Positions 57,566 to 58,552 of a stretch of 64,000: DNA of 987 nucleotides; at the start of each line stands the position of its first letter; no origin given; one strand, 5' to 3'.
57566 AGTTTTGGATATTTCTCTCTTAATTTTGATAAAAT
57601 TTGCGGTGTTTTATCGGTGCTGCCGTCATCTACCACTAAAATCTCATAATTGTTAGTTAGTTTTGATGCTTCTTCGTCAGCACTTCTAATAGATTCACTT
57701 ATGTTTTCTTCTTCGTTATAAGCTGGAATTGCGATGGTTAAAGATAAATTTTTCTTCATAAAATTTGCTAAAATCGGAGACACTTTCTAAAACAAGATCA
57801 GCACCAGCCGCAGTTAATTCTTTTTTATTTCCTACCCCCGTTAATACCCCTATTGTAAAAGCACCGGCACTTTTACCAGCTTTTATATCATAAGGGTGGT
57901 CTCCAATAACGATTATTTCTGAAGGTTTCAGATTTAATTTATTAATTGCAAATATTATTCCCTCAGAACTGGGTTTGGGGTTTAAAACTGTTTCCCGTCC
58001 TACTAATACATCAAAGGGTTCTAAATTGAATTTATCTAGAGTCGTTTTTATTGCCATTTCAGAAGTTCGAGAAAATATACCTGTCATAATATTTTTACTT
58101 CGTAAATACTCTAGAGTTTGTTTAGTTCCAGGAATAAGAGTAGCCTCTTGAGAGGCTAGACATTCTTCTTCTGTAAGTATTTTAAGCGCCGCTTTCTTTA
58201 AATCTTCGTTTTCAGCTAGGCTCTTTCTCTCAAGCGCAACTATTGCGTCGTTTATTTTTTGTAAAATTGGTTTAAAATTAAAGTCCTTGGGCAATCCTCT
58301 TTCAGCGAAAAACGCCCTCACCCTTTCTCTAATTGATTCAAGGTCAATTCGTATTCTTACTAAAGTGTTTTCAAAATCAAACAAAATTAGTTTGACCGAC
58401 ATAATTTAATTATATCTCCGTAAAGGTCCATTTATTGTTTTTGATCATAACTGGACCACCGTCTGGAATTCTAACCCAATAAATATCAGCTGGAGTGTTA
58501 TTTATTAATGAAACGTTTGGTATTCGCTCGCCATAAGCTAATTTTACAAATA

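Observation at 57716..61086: ThDP-dependent ALS-like enzyme + ATP-grasp ligase + HAD phosphatase embedded in the glycan island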

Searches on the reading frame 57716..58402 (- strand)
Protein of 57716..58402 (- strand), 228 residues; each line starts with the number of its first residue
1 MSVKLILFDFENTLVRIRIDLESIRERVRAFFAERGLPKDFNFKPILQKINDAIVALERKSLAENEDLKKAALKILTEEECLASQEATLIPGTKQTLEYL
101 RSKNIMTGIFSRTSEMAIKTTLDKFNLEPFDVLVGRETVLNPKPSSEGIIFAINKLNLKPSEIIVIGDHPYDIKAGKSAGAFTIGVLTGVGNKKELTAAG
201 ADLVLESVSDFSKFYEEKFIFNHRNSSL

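Call 3: search_protein_families(library=pfam, proteins=[window:57716-58402:-], max_evalue=0.01)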
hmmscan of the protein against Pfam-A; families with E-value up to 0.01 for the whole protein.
window:57716-58402:- (228 aa): 4 families
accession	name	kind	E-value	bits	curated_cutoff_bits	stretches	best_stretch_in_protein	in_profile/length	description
PF13419.12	HAD_2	-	7.1e-27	95.1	23.8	1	6-186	1-178/178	Haloacid dehalogenase-like hydrolase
PF00702.32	Hydrolase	-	7.2e-21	75.9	26.4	1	3-180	1-191/191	haloacid dehalogenase-like hydrolase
PF13242.12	Hydrolase_like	-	5.4e-13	49.1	22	1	143-210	4-74/75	HAD-hyrolase-like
PF12710.13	HAD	-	3.5e-06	28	27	1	6-176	1-188/189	haloacid dehalogenase-like hydrolase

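Call 4: search_protein_families(library=ncbifam, proteins=[window:57716-58402:-], max_evalue=0.01)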
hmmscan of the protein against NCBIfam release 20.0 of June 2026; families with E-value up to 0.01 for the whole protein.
window:57716-58402:- (228 aa): 42 families (the best 25 are shown)
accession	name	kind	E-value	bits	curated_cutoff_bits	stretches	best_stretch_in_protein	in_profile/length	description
NF009804.0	PRK13288.1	equivalog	5.3e-22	78.4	218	1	2-216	2-211/215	pyrophosphatase PpaX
NF009695.0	PRK13222.1-2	equivalog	1.4e-19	70.5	225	1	2-214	5-221/226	phosphoglycolate phosphatase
NF053653.1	InDiPhoBT2121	equivalog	1.9e-16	60.3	245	1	83-213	81-213/216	inorganic diphosphatase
TIGR02253.1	CTE7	subfamily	7.4e-16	58.6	169.75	1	3-210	2-219/221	TIGR02253 family HAD-type hydrolase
TIGR01454.1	AHBA_synth_RP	hypoth_equivalog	8.9e-16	58.1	246.65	1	85-210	72-198/205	AHBA synthesis associated protein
TIGR03351.1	PhnX-like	hypoth_equivalog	8.1e-15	55.4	218.9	1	79-213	78-217/220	phosphonatase-like hydrolase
TIGR01449.2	PGP_bact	equivalog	2.2e-14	53.5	180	1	7-211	2-209/213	phosphoglycolate phosphatase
NF009696.0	PRK13222.1-3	equivalog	1.8e-13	50.7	359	1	1-212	1-213/223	N-acetylmuramic acid 6-phosphate phosphatase MupP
TIGR01422.2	phosphonatase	equivalog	3.8e-13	49.3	220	1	77-189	87-202/251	phosphonoacetaldehyde hydrolase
TIGR02009.1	PGMB-YQAB-SF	subfamily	5.9e-13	49.4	153.35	1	53-186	53-186/186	beta-phosphoglucomutase family hydrolase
NF009697.0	PRK13222.1-4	equivalog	9.6e-13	48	327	1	82-211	88-218/232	phosphoglycolate phosphatase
NF009694.0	PRK13222.1-1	equivalog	1.5e-12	47.3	415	1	83-211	106-235/252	phosphoglycolate phosphatase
TIGR01990.1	bPGM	equivalog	7e-12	45.7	189.4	1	53-186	53-186/187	beta-phosphoglucomutase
NF008610.0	PRK11587.1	equivalog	8.1e-12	44.9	282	1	1-211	1-203/219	sugar phosphatase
NF009698.0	PRK13223.1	equivalog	1.7e-11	43.8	466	1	4-207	14-221/272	phosphoglycolate phosphatase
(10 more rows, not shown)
